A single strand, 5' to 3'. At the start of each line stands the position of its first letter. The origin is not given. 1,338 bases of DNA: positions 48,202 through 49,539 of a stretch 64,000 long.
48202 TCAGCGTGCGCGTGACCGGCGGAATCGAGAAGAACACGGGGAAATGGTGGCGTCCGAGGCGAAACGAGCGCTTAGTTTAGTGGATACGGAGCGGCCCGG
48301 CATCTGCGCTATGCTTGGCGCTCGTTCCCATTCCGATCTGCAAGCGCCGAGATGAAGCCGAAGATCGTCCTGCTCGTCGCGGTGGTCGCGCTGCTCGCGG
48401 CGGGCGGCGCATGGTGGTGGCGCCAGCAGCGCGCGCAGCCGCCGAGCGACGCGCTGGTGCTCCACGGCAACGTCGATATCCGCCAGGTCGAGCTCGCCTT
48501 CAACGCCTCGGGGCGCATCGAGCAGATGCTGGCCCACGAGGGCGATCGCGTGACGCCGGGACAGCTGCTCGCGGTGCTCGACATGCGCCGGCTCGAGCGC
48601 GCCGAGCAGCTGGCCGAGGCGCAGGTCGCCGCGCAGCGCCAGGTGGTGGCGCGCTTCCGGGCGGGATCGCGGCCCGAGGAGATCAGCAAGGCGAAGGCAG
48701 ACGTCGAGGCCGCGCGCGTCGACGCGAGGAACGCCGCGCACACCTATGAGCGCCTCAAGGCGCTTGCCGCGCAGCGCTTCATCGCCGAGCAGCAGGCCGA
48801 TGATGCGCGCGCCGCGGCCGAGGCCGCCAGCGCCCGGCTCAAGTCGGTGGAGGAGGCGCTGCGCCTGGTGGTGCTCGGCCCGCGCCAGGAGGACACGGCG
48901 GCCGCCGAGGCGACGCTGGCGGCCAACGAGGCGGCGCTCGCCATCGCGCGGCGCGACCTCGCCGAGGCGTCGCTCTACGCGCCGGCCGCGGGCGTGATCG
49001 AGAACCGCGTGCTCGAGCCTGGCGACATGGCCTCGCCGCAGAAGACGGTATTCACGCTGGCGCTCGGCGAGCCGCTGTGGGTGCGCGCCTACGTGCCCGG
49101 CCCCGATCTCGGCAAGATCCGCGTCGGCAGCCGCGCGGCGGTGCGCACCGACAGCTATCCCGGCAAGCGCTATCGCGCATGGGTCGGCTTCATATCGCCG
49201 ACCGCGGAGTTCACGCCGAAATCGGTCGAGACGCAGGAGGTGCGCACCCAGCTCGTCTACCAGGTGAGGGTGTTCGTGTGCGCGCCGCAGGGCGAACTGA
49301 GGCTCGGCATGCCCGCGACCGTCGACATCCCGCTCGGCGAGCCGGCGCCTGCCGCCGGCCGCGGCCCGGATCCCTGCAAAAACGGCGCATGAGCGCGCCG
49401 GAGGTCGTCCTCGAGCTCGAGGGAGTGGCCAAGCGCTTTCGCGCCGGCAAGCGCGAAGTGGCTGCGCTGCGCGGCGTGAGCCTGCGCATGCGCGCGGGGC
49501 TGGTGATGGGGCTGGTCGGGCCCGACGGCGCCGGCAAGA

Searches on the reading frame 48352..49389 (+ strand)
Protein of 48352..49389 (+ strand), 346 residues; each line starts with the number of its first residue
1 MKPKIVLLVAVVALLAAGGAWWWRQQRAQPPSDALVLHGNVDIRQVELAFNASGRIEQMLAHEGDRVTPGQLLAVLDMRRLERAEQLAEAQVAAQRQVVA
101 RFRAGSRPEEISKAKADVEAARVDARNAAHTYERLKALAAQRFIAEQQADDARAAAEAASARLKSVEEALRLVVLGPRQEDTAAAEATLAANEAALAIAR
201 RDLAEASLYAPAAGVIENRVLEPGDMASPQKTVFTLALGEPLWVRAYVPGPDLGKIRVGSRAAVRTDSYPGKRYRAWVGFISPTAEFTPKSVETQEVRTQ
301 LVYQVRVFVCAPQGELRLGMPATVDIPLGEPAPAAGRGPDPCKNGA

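Call 49: search_protein_families(library=pfam, proteins=[window:48352-49389:+], max_evalue=0.00001)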
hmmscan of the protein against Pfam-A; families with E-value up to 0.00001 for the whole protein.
window:48352-49389:+ (346 aa): 2 families
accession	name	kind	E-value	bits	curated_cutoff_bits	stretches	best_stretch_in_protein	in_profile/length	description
PF16576.10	HlyD_D23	-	1.2e-18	67.6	30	1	44-300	18-200/214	Barrel-sandwich domain of CusB or HlyD membrane-fusion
PF13437.12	HlyD_3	-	1e-14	55.6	22.2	1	208-288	2-83/106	HlyD family secretion protein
